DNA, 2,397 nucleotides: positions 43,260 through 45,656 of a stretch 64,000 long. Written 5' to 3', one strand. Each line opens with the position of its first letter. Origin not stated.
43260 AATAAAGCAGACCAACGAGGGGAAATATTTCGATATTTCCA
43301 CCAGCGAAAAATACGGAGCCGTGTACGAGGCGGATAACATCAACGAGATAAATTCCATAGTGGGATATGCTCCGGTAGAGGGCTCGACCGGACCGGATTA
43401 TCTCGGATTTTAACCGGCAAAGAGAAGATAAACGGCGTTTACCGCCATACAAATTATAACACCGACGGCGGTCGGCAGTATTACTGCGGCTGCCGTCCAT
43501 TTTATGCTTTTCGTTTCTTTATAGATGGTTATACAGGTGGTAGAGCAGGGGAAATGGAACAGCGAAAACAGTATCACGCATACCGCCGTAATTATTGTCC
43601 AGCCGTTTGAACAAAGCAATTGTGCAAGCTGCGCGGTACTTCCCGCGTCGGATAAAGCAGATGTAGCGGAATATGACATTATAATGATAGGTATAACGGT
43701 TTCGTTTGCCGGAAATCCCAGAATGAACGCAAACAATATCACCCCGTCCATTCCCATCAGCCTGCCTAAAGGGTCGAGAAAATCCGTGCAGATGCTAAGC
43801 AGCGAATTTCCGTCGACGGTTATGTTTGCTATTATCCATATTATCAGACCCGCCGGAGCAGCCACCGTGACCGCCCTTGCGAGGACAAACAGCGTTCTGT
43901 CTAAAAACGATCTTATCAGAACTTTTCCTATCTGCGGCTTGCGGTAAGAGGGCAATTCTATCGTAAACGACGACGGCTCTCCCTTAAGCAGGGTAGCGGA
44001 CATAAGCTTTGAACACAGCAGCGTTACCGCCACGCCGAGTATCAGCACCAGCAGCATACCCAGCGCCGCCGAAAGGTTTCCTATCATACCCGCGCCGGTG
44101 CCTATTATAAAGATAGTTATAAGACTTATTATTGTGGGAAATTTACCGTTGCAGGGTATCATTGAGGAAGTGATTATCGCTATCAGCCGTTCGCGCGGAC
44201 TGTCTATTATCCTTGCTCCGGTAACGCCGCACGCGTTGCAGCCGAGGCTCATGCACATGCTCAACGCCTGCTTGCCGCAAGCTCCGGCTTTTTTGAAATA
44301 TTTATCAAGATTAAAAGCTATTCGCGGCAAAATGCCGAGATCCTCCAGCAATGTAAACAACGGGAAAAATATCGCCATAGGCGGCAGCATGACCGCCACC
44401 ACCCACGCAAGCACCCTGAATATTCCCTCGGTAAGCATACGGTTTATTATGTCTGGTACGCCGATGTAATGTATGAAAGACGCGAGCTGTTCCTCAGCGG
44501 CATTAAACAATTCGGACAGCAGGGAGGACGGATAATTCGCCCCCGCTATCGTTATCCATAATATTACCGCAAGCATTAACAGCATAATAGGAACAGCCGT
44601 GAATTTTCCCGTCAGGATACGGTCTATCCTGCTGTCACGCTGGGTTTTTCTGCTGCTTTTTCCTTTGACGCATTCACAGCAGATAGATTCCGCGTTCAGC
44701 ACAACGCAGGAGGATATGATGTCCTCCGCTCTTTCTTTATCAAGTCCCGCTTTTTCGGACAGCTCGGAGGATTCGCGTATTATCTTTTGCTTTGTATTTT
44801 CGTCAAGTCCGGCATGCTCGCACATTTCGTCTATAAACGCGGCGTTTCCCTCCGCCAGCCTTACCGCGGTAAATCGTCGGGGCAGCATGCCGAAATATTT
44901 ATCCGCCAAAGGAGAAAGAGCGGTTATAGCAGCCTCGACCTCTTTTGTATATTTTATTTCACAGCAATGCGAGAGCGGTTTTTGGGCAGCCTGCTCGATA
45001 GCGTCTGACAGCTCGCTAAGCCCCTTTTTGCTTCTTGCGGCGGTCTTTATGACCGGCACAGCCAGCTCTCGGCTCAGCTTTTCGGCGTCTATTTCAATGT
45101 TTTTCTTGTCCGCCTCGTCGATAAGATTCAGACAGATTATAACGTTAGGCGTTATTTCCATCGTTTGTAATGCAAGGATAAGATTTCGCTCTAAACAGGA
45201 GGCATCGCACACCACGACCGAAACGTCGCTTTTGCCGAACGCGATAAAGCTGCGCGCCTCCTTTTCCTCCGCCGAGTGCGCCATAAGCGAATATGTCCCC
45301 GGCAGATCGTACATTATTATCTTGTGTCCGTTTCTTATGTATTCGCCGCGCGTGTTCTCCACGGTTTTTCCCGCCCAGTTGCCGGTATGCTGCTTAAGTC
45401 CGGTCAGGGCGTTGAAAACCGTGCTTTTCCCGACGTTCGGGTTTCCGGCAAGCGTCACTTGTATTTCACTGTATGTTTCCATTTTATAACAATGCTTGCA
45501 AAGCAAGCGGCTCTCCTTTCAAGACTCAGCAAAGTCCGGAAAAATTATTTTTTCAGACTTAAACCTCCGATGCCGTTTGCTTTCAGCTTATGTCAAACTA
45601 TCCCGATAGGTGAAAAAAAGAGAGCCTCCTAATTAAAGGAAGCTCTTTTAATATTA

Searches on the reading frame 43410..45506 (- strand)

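Call 33: search_protein_families(library=pfam, proteins=[window:43410-45506:-], max_evalue=0.001)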
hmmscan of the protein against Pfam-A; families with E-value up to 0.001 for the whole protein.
window:43410-45506:- (698 aa): 6 families
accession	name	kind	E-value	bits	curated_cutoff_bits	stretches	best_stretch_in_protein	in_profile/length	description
PF02421.24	FeoB_N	-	3.6e-56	189.5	27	1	16-170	2-156/156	Ferrous iron transport protein B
PF07670.19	Gate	-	5.3e-23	81.9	29.6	2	372-464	3-102/104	Nucleoside recognition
PF01926.29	MMR_HSR1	-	4.3e-19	69.1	21.9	1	17-126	2-111/113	50S ribosome-binding GTPase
PF07664.17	FeoB_C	-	1.5e-15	57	26.6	1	484-534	1-52/54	Ferrous iron transport protein B C terminus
PF17910.6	FeoB_Cyto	-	8.8e-09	36.1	23.4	1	186-281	1-90/90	FeoB cytosolic helical domain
PF03193.22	RsgA_GTPase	-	9.9e-06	25.9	30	0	101-172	38-106/174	RsgA GTPase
